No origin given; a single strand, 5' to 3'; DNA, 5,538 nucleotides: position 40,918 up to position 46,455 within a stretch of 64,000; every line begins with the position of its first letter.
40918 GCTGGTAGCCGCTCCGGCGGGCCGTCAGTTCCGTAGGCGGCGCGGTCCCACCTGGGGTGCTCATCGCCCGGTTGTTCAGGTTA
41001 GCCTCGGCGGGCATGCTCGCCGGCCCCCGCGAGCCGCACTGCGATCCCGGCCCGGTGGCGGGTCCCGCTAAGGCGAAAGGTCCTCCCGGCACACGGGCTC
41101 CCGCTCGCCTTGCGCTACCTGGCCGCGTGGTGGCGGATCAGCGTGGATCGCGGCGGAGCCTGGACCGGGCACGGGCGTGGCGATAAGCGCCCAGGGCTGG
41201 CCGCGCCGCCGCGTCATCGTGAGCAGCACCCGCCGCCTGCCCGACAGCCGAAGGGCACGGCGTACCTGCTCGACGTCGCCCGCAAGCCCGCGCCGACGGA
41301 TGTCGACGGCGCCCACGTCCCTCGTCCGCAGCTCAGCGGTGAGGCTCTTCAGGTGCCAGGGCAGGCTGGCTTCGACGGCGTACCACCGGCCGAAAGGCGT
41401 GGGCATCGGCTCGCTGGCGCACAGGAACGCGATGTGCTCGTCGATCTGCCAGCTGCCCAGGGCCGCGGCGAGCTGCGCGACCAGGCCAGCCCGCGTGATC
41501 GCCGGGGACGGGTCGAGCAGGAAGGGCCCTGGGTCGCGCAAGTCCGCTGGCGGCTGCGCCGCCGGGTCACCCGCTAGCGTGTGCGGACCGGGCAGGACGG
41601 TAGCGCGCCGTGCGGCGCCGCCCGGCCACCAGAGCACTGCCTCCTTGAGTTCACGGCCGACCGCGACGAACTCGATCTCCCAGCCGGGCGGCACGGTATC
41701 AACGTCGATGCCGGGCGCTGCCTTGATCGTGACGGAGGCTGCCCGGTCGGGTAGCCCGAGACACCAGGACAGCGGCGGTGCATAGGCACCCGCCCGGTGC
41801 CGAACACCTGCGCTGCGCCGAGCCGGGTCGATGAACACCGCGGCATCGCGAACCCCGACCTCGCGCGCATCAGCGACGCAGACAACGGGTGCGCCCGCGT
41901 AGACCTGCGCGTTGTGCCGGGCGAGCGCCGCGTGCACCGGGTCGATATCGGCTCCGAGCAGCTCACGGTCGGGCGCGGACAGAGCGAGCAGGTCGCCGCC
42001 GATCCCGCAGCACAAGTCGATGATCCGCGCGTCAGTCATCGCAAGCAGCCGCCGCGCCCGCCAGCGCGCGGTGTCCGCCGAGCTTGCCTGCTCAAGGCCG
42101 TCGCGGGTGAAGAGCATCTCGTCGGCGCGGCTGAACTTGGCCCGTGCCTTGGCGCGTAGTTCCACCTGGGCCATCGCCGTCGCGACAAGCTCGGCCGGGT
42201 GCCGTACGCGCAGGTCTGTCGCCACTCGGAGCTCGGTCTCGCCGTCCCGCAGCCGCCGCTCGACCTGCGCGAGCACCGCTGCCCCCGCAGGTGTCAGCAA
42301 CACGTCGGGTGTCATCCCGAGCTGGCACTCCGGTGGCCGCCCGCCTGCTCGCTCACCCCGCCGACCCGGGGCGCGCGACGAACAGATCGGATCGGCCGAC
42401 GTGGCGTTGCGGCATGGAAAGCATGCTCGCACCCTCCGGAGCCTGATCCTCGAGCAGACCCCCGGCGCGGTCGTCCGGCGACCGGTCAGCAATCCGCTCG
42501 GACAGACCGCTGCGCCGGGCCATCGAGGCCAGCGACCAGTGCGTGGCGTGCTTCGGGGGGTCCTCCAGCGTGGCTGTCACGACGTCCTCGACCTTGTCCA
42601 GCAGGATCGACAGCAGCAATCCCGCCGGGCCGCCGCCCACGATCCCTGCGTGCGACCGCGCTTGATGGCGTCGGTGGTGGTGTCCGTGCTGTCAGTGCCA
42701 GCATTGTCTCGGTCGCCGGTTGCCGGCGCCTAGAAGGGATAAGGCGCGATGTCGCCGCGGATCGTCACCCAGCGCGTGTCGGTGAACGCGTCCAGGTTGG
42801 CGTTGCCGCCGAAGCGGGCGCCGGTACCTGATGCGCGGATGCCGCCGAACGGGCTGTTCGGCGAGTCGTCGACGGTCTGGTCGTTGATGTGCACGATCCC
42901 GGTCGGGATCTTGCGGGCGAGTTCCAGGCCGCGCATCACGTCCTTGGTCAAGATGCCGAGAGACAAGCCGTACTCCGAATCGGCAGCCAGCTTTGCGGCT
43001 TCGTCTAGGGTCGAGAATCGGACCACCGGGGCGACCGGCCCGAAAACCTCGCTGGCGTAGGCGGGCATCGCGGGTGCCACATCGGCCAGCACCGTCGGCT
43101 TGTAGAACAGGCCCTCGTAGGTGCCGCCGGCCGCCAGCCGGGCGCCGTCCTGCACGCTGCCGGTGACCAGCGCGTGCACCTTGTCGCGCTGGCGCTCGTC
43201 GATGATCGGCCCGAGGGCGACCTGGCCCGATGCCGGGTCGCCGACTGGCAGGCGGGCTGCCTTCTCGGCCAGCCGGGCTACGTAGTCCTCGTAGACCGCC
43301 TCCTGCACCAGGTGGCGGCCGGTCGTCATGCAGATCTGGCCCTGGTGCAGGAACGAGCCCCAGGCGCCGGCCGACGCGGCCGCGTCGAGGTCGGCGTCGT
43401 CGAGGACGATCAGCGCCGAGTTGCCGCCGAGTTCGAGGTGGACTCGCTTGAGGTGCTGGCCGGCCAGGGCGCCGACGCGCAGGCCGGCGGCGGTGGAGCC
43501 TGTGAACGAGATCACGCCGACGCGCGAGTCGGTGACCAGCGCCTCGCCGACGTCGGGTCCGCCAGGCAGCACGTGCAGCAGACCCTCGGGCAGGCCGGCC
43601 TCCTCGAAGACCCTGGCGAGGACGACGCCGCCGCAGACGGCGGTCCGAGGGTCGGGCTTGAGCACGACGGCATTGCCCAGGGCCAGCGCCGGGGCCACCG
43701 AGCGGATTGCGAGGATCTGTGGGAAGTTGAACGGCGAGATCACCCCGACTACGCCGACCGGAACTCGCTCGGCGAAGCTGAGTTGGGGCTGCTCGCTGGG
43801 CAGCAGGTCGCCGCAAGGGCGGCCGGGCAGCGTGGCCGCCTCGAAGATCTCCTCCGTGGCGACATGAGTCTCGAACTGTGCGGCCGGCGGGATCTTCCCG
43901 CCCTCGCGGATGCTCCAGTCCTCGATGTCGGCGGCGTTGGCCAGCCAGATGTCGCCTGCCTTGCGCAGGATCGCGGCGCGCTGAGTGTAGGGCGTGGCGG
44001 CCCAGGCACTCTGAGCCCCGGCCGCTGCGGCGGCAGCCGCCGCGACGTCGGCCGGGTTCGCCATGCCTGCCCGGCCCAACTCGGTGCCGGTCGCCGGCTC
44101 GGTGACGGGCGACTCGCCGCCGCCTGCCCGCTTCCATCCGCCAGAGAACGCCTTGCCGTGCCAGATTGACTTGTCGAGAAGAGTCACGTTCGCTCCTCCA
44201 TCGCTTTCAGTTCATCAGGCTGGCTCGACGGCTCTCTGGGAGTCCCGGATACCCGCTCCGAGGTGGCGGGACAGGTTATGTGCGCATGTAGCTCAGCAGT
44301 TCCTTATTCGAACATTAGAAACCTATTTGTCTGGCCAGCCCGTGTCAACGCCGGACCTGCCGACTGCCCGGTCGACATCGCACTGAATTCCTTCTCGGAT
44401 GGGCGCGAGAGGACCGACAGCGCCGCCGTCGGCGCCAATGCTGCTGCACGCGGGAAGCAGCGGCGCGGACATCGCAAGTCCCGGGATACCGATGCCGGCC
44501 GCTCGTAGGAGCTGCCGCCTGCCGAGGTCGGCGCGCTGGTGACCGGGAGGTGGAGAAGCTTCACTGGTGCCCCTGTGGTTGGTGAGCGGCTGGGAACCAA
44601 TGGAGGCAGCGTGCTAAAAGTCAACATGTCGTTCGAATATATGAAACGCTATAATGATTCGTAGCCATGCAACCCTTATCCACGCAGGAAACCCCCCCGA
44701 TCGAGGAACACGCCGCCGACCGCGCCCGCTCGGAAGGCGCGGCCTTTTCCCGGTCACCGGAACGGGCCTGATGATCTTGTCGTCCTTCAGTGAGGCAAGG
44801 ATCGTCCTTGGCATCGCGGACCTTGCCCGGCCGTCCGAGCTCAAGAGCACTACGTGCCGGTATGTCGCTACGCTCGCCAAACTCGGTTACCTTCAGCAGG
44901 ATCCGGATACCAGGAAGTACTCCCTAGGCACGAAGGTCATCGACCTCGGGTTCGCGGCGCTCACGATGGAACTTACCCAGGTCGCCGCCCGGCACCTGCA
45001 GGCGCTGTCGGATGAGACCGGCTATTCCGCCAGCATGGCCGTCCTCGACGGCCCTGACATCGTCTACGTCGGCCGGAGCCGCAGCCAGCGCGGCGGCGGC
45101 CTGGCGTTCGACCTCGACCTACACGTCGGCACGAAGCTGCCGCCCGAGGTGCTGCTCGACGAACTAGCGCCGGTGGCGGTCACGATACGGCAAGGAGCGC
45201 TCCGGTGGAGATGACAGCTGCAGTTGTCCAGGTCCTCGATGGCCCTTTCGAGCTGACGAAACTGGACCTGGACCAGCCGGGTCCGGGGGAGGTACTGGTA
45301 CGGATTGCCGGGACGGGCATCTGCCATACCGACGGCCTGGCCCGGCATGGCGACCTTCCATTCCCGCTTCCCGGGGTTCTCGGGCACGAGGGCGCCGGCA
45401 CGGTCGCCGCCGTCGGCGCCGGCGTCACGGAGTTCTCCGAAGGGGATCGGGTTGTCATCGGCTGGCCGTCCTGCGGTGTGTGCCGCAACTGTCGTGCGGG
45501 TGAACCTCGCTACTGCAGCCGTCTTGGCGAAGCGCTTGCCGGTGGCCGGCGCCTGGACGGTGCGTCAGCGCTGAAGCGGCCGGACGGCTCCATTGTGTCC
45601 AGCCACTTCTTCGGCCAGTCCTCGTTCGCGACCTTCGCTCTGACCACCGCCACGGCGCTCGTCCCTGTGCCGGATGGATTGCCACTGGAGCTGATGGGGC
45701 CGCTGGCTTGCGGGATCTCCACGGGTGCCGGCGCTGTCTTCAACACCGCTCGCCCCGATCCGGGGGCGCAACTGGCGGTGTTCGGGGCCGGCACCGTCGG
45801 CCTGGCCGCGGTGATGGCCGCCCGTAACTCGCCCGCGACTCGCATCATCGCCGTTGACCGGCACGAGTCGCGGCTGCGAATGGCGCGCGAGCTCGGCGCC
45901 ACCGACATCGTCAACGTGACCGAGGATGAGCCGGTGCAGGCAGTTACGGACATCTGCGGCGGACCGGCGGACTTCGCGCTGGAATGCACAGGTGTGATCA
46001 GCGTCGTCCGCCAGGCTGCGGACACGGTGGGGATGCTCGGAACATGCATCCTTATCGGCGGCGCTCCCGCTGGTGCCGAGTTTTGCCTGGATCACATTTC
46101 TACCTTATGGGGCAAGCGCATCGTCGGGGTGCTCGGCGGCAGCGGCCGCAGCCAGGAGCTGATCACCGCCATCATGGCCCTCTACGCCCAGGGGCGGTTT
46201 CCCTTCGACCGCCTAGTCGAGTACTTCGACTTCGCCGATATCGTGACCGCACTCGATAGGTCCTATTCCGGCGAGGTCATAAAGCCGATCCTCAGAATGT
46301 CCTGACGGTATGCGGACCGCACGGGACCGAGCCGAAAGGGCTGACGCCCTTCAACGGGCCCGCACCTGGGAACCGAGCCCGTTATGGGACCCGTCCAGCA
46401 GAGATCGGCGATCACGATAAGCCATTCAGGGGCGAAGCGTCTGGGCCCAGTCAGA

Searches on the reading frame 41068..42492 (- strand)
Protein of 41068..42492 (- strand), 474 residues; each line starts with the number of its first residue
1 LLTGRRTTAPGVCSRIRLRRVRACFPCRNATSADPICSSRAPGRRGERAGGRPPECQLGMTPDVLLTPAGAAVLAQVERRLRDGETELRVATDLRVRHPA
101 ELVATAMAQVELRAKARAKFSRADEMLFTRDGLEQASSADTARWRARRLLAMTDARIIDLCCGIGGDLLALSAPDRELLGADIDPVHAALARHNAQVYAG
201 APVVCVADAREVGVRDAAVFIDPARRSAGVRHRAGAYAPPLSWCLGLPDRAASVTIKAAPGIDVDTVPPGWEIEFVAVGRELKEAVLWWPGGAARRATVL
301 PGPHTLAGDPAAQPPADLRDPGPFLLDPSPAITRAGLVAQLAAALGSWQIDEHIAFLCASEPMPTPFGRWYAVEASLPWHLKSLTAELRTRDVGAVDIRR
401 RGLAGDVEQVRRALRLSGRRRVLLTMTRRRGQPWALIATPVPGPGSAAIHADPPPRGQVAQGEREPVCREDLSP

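Call 23: search_protein_families(library=pfam, proteins=[window:41068-42492:-], max_evalue=0.0001)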
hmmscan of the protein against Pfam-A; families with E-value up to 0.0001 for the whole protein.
window:41068-42492:- (474 aa): 2 families
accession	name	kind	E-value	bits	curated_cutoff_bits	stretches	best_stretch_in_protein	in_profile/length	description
PF18096.6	Thump_like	-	2.1e-16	60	26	1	368-440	1-78/78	THUMP domain-like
PF09445.16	Methyltransf_15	-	5.7e-05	23.2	22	1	156-199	3-46/165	RNA cap guanine-N2 methyltransferase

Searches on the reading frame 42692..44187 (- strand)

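Call 23: search_protein_families(library=pfam, proteins=[window:42692-44137:-], max_evalue=0.0001)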
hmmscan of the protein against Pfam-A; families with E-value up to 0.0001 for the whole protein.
window:42692-44137:- (481 aa): 0 families

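Call 25: search_protein_families(library=ncbifam, proteins=[window:42692-44137:-], max_evalue=0.001)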
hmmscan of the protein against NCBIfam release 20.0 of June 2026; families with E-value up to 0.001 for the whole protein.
window:42692-44137:- (481 aa): 0 families

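Call 85: search_protein_families(library=pfam, proteins=[window:42730-44187:-], max_evalue=0.00001)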
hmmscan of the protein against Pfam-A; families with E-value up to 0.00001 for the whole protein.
window:42730-44187:- (485 aa): 1 family
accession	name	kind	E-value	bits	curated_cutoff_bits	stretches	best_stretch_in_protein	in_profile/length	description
PF00171.27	Aldedh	-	2.4e-144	481.8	23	1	21-474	4-461/461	Aldehyde dehydrogenase family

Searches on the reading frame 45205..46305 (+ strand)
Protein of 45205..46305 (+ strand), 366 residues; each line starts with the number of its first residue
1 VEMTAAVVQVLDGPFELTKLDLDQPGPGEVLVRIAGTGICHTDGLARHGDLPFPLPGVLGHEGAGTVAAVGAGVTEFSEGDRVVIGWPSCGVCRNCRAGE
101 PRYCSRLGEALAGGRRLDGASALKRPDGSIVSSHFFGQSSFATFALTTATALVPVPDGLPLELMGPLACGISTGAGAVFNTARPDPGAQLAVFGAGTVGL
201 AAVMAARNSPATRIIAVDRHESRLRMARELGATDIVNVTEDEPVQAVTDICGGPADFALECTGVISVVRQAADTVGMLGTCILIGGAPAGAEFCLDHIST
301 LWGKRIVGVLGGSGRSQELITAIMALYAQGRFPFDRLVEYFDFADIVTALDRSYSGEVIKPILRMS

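Call 85: search_protein_families(library=pfam, proteins=[window:45205-46305:+], max_evalue=0.00001)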
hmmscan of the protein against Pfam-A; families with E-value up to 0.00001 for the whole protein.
window:45205-46305:+ (366 aa): 3 families
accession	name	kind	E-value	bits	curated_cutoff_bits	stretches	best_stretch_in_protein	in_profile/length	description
PF08240.17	ADH_N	-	6.6e-25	87.8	23.5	1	26-157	1-104/104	Alcohol dehydrogenase GroES-like domain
PF00107.32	ADH_zinc_N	-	8.4e-22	77.9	31.8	1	198-321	2-122/129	Zinc-binding dehydrogenase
PF16912.11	Glu_dehyd_C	-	9.2e-09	35.5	34.9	1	190-295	34-139/211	Glucose dehydrogenase C-terminus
